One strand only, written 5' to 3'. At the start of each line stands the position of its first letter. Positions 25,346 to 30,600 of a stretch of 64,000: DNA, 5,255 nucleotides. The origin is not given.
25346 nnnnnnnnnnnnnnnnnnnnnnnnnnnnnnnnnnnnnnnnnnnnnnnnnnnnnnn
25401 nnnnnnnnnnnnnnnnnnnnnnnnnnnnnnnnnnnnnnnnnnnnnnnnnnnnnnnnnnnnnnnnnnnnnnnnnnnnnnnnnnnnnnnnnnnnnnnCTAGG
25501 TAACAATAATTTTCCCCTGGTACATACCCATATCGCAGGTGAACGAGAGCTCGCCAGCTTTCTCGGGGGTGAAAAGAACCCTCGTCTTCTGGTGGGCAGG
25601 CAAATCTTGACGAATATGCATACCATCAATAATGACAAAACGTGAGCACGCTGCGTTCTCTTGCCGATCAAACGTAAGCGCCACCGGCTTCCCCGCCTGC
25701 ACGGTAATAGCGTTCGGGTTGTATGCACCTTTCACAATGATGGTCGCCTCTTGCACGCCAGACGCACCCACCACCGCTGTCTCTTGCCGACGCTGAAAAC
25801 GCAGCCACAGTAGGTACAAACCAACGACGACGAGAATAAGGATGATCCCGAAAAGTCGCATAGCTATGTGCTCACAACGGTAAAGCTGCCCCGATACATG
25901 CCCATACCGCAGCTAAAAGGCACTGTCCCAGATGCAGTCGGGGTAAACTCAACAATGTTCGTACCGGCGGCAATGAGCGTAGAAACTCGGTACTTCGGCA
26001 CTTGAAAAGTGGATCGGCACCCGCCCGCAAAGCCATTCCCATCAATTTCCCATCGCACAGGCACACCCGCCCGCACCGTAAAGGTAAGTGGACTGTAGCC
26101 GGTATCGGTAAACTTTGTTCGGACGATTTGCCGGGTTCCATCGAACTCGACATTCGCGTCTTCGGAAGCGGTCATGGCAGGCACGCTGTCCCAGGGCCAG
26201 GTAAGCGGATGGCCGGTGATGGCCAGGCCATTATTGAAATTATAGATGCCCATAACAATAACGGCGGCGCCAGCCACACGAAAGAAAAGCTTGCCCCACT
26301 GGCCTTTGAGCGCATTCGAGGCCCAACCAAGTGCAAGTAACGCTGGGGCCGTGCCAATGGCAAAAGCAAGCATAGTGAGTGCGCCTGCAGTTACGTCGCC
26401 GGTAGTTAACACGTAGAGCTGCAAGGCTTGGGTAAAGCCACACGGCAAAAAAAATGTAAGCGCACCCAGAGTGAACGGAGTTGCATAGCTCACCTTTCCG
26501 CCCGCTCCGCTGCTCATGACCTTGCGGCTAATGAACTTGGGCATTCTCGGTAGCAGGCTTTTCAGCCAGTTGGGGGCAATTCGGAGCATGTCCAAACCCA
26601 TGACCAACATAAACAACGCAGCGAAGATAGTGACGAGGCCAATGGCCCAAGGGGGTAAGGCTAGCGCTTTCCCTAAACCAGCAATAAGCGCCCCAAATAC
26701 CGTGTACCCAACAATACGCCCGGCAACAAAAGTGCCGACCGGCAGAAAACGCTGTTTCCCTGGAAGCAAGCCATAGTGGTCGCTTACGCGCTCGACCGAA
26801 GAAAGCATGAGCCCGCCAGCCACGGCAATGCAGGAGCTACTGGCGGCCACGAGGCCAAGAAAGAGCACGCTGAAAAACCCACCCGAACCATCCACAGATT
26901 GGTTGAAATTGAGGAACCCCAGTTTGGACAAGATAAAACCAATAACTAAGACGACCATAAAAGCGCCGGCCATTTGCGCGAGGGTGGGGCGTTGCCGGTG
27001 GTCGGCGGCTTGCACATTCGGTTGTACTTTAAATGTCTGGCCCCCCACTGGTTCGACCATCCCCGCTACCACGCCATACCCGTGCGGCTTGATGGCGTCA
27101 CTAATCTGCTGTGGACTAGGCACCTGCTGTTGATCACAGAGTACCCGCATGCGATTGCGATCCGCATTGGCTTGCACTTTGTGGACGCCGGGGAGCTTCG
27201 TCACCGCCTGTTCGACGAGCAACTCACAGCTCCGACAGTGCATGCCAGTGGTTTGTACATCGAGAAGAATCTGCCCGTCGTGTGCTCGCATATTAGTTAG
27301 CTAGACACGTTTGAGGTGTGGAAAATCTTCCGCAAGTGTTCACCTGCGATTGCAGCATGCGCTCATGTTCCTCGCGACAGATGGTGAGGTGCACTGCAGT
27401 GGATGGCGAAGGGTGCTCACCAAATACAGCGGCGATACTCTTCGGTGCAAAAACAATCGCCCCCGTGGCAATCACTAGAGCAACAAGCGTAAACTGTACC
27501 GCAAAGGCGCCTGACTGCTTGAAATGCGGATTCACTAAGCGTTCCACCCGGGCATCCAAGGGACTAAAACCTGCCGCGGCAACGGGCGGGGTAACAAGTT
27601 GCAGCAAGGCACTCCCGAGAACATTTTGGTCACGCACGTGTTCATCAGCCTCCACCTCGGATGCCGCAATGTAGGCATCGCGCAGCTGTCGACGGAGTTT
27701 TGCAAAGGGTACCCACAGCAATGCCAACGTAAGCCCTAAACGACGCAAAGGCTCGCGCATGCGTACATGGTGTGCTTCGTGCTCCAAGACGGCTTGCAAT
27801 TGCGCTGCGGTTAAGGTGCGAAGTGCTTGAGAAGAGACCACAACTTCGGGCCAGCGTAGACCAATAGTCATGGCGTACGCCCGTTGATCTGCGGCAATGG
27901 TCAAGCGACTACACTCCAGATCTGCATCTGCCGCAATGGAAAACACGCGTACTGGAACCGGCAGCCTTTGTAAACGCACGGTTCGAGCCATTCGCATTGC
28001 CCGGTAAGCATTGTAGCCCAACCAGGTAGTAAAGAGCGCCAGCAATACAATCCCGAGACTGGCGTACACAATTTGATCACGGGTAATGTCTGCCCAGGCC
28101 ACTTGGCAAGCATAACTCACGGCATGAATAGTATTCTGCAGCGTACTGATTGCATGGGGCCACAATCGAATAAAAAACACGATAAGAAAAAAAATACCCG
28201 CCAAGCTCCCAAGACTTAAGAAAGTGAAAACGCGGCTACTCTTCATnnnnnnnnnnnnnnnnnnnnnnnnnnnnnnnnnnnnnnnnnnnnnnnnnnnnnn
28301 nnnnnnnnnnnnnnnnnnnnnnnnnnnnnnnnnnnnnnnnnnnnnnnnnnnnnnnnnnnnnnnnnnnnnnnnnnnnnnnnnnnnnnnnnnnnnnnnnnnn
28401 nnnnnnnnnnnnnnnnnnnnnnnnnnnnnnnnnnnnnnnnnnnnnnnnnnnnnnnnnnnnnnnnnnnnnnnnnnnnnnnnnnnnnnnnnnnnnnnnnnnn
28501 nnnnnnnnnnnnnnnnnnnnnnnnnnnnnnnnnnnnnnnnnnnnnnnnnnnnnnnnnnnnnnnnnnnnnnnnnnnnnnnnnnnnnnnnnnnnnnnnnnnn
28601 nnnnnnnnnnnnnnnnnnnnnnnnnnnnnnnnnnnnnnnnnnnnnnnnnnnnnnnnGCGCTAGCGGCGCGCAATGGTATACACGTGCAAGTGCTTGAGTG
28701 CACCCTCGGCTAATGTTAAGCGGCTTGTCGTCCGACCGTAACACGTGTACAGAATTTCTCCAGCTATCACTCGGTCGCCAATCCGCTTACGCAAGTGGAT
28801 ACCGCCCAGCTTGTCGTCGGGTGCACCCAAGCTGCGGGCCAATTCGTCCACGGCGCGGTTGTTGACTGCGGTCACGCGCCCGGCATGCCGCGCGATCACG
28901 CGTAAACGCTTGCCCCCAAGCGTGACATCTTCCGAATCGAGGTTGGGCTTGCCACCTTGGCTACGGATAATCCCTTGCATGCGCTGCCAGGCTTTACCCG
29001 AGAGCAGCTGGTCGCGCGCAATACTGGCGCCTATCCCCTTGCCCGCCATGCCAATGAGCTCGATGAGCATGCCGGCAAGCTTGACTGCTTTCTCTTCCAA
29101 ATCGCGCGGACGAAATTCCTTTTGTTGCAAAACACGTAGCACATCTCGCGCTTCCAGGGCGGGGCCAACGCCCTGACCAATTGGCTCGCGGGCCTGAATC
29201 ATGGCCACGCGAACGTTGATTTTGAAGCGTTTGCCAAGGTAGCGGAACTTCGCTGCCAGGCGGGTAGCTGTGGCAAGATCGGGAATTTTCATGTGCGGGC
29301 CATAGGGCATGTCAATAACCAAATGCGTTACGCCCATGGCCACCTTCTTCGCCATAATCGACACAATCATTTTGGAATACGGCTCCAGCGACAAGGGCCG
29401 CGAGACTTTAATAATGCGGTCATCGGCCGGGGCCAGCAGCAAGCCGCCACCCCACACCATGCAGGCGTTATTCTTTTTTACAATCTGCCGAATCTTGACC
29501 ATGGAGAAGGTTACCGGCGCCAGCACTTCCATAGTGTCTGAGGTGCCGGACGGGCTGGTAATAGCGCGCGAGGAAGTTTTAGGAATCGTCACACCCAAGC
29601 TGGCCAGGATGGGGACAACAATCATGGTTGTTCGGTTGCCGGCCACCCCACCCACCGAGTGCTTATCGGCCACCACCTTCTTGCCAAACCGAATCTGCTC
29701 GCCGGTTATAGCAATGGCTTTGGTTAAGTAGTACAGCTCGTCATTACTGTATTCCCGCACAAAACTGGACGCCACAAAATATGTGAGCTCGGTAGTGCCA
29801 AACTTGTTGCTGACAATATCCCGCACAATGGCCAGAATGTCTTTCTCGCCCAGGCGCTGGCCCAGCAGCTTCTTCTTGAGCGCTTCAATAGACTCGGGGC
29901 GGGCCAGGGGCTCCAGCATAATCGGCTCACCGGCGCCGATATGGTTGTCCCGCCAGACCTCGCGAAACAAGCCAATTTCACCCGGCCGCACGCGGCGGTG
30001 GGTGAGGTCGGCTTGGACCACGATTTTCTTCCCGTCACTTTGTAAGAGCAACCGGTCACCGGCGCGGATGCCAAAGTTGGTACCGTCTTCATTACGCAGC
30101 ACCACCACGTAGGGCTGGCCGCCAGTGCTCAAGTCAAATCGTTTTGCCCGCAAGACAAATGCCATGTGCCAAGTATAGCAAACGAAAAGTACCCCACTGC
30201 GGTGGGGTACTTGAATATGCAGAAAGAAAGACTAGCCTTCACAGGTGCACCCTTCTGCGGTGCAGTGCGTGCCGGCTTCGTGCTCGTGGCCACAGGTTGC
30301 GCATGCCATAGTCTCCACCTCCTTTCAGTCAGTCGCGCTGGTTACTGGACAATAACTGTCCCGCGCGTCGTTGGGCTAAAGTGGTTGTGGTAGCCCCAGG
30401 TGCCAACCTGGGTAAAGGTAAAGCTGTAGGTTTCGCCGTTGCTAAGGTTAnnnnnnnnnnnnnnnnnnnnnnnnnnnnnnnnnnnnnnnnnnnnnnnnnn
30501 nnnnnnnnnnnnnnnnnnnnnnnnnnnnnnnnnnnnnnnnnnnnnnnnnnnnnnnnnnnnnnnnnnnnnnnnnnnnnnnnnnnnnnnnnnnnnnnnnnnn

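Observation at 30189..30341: Untracked 25-aa Cys/His-rich micro-ORF closing the sod-cupredoxin operon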

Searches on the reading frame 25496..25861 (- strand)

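Call 9: search_protein_families(library=pfam, proteins=[window:25496-25861:-], max_evalue=0.01)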
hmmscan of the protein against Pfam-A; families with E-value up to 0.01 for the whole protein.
window:25496-25861:- (121 aa): 1 family
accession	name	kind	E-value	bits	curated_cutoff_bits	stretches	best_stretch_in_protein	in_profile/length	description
PF13473.12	Cupredoxin_1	-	5.4e-21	75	27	1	15-120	6-104/104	Cupredoxin-like domain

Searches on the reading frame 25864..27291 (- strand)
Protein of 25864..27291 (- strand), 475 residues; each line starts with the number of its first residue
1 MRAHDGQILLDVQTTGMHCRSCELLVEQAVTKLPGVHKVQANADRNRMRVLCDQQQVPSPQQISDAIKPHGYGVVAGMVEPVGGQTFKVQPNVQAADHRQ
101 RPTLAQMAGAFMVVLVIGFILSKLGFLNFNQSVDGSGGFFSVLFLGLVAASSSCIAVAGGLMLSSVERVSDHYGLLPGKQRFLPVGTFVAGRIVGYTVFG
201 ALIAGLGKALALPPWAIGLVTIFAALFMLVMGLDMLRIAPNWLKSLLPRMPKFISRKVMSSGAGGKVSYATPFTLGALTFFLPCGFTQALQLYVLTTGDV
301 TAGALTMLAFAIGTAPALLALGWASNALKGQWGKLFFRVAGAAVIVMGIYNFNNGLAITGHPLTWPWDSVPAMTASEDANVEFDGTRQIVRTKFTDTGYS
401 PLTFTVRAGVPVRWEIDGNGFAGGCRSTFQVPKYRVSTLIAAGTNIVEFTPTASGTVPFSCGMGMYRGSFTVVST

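Call 9: search_protein_families(library=pfam, proteins=[window:25864-27291:-], max_evalue=0.01)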
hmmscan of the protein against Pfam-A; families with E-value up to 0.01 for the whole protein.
window:25864-27291:- (475 aa): 5 families
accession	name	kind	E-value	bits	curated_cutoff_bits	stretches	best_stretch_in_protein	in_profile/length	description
PF13386.12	DsbD_2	-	1.6e-33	116.7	24.9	1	142-350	2-199/199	Cytochrome C biogenesis protein transmembrane region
PF00403.32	HMA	-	4.6e-09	37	24.8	1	16-72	6-61/62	Heavy-metal-associated domain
PF13473.12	Cupredoxin_1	-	5.4e-08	33.2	27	1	384-472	17-104/104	Cupredoxin-like domain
PF02683.22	DsbD_TM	-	2.5e-05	24.1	27.1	1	141-336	7-199/219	Cytochrome C biogenesis protein transmembrane domain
PF19803.4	DUF6286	-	0.0013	19.6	35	1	12-52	30-70/108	Family of unknown function (DUF6286)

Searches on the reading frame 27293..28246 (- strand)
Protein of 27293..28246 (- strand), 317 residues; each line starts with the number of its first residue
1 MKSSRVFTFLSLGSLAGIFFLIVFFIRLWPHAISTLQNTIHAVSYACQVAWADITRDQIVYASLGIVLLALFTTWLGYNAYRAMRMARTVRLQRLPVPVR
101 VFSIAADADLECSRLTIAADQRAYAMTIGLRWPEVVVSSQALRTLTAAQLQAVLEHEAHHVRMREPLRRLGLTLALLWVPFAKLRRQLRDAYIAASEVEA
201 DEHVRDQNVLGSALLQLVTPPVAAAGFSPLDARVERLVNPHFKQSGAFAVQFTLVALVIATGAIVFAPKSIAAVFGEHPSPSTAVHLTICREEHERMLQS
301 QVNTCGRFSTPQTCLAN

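Call 9: search_protein_families(library=pfam, proteins=[window:27293-28246:-], max_evalue=0.01)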
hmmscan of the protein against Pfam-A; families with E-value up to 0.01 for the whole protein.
window:27293-28246:- (317 aa): 2 families
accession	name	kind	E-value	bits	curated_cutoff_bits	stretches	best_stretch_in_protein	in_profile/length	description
PF01435.24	Peptidase_M48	-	5.2e-07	30.1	20.3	1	116-191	29-106/186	Peptidase family M48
PF05569.17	Peptidase_M56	-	0.00047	19.9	31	1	125-165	168-208/296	BlaR1 peptidase M56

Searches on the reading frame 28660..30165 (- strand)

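Call 9: search_protein_families(library=pfam, proteins=[window:28660-30165:-], max_evalue=0.01)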
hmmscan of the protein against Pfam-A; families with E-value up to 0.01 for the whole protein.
window:28660-30165:- (501 aa): 4 families
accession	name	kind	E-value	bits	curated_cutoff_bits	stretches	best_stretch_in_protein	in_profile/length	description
PF00591.27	Glycos_transf_3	-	1.4e-09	38.5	27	1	164-258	3-98/253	Glycosyl transferase family, a/b domain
PF07831.19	PYNP_C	-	1.2e-06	28.5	27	1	431-492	2-70/75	Pyrimidine nucleoside phosphorylase C-terminal domain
PF02885.22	Glycos_trans_3N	-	5.6e-05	23.3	26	1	94-151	2-59/63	Glycosyl transferase family, helical bundle domain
PF01568.27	Molydop_binding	-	0.0025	18.3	26.8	1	19-72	30-82/110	Molydopterin dinucleotide binding domain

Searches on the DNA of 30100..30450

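Call 56: search_rna_families(source=window, start=30100, end=30450, threshold=evalue, max_evalue=1)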
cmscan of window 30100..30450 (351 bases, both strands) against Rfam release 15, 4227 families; matches with E-value up to 1: 2.
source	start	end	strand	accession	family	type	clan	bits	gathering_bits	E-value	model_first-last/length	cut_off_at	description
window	30160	30220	-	RF00599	SNORA77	Gene; snRNA; snoRNA; HACA-box;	-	17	42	0.33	1-125/125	no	Small nucleolar RNA SNORA77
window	30171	30219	+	RF00617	cHP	Cis-reg;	CL00129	16.4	40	0.77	1-45/45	no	Flavivirus capsid hairpin cHP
